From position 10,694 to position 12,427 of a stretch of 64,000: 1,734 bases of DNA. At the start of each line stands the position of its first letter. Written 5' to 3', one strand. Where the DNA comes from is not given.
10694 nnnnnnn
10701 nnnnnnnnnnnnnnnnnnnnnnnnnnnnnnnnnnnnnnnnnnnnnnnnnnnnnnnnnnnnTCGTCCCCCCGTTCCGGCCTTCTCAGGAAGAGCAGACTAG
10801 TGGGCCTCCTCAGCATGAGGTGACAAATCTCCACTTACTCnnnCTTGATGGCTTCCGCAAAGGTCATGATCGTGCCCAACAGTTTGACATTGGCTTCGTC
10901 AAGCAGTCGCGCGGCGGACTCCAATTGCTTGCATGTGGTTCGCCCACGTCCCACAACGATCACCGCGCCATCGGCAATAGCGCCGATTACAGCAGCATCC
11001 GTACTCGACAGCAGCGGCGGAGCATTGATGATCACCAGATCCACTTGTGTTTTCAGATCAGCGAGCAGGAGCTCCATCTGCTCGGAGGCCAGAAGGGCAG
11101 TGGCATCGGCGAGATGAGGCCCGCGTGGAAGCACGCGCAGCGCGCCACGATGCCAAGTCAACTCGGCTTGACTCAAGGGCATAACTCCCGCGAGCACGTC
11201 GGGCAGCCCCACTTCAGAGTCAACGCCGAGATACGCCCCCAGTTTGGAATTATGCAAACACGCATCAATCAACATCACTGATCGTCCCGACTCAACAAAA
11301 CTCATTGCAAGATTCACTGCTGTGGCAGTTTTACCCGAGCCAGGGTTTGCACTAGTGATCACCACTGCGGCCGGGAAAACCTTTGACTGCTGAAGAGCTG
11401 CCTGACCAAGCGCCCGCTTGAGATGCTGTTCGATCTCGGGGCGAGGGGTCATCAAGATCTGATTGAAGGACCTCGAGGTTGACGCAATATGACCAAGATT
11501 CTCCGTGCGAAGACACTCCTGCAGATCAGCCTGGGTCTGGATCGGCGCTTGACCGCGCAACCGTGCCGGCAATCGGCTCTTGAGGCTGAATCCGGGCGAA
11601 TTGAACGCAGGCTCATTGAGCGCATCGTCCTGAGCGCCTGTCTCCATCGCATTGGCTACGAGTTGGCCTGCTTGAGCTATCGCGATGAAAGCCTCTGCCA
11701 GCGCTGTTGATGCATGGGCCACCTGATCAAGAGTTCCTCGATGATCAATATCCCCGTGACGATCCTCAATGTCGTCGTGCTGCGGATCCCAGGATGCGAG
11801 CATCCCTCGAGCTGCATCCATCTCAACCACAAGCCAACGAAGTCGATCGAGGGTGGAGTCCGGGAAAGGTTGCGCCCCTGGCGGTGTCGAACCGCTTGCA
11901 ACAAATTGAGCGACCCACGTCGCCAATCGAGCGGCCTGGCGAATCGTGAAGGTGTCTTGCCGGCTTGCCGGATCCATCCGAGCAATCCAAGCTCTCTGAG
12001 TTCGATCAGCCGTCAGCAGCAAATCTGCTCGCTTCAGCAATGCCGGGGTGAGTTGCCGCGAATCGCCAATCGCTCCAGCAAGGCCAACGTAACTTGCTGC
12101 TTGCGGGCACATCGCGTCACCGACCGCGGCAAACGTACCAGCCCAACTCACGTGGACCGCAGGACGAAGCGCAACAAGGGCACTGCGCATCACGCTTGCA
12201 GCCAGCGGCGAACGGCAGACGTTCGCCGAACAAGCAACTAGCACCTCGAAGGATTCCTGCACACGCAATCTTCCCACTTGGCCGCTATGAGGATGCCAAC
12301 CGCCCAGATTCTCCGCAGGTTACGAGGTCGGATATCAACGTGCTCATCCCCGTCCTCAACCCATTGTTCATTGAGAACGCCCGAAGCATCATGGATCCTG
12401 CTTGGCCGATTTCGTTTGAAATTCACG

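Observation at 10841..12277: Single-polypeptide LMW-PTP + BY-kinase-like ATPase with degenerate kinase motifs and no tyrosine cluster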

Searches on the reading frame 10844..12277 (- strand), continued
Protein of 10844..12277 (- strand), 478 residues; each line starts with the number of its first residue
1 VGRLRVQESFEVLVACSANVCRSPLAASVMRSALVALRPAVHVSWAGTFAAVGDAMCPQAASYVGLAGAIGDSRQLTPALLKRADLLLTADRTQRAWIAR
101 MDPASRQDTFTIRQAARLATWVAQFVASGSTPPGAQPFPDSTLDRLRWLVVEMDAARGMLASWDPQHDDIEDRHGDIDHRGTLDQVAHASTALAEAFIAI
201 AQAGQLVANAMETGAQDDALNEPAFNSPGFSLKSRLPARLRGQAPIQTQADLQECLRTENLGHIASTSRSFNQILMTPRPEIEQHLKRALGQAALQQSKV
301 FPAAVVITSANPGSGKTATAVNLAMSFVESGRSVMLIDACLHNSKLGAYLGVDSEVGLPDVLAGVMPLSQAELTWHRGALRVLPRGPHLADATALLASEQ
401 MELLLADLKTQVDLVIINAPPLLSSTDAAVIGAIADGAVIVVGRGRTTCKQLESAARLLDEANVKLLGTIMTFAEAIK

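Call 74: predict_structure(alignment_id=A3)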
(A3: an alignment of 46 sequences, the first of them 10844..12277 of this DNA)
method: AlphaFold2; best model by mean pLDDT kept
length: 478 residues; sequences in the alignment: 46
mean_pLDDT: 72.6   pTM: 0.57
mean pLDDT of the five models: 72.6, 72.4, 71.6, 70.3, 69.2
residues with pLDDT >= 90: 180; 70-90: 105; 50-70: 86; < 50: 107
segments of 3 or more residues with pLDDT < 50: 37-108, 159-174, 214-229
pLDDT, mean of each block of 10 residues (from residue 1): 68 68 67 52 28 30 29 35 39 44 46 64 75 69 73 57 42 54 73 75 69 46 41 70 90 95 72 69 88 70 94 94 93 96 91 91 97 90 95 97 97 97 97 97 95 98 97 70
secondary structure, 60 per line:
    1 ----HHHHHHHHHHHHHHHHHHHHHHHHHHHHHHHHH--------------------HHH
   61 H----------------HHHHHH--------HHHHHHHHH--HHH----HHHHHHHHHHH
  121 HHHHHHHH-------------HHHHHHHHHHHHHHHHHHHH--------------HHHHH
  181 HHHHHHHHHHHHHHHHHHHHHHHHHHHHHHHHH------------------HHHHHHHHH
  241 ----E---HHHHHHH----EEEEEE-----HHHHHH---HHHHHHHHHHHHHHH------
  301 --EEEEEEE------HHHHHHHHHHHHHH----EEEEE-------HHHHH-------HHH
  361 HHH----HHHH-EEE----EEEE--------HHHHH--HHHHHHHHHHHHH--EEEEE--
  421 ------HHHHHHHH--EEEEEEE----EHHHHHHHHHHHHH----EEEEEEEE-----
elements in order: H5-37 H58-61 H78-83 H92-100 H110-128 H142-161 H176-213 H232-240 H249-255 E260-265 H271-276 H280-294 E303-309 H316-329 E334-338 H346-350 H358-363 H368-371 E373-375 E380-383 H392-396 H399-411 E414-418 H427-434 E437-443 H449-461 E466-473

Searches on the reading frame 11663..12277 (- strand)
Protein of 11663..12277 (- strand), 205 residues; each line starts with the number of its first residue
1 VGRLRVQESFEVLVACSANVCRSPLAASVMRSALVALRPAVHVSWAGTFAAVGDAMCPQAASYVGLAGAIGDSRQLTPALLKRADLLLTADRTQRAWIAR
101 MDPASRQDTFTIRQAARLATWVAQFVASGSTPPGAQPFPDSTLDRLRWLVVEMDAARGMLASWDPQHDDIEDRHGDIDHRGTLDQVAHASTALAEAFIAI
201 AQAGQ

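Call 86: search_solved_structures(query=A4, max_evalue=0.001, show_alignments=3)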
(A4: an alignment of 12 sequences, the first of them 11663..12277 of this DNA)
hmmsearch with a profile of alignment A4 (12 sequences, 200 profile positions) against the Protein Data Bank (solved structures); distinct sequences matched with E-value up to 0.001: 50.
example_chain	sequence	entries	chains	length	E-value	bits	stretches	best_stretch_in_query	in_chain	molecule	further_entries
4eti_A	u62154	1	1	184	1.9e-19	73.2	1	4-109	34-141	Low molecular weight protein-tyrosine-phosphatase ywlE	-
1zgg_A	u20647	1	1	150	2.9e-19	72.6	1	6-109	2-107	Putative low molecular weight protein-tyrosine-phosphatase ywlE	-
4kk3_A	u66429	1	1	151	3e-19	72.6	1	6-109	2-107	Low molecular weight protein-tyrosine-phosphatase YwlE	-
4egs_A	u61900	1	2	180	9.3e-18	67.7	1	4-117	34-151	Ribose 5-phosphate isomerase RpiB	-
4etn_A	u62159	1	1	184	1.6e-17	66.9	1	4-109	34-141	Low molecular weight protein-tyrosine-phosphatase ywlE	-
4pic_A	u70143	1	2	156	2e-17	66.6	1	4-111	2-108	Arginine phosphatase Ywle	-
4d74_A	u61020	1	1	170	2.1e-17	66.6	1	6-105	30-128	PROTEIN-TYROSINE-PHOSPHATASE AMSI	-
4kk4_A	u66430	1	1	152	2.5e-17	66.3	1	6-109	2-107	Low molecular weight protein-tyrosine-phosphatase YwlE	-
7dhd_A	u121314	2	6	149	1.6e-16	63.7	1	6-106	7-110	Protein-tyrosine-phosphatase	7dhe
1u2p_A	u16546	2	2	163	1.7e-15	60.4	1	1-99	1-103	low molecular weight protein-tyrosine-phosphatase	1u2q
2luo_A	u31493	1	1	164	1.7e-15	60.3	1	1-99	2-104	LOW MOLECULAR WEIGHT PROTEIN-TYROSINE-PHOSPHATASE A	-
2fek_A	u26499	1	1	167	2.1e-15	60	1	6-104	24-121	Low molecular weight protein-tyrosine-phosphatase wzb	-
7dhf_A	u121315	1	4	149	1.1e-14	57.7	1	6-106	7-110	Protein-tyrosine-phosphatase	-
2cwd_A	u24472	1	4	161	1.4e-14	57.3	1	2-103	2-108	low molecular weight phosphotyrosine protein phosphatase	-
5z3m_A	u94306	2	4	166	3e-14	56.2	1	4-105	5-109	Phosphotyrosine protein phosphatase | Low molecular weight phosphotyrosine protein phosphatase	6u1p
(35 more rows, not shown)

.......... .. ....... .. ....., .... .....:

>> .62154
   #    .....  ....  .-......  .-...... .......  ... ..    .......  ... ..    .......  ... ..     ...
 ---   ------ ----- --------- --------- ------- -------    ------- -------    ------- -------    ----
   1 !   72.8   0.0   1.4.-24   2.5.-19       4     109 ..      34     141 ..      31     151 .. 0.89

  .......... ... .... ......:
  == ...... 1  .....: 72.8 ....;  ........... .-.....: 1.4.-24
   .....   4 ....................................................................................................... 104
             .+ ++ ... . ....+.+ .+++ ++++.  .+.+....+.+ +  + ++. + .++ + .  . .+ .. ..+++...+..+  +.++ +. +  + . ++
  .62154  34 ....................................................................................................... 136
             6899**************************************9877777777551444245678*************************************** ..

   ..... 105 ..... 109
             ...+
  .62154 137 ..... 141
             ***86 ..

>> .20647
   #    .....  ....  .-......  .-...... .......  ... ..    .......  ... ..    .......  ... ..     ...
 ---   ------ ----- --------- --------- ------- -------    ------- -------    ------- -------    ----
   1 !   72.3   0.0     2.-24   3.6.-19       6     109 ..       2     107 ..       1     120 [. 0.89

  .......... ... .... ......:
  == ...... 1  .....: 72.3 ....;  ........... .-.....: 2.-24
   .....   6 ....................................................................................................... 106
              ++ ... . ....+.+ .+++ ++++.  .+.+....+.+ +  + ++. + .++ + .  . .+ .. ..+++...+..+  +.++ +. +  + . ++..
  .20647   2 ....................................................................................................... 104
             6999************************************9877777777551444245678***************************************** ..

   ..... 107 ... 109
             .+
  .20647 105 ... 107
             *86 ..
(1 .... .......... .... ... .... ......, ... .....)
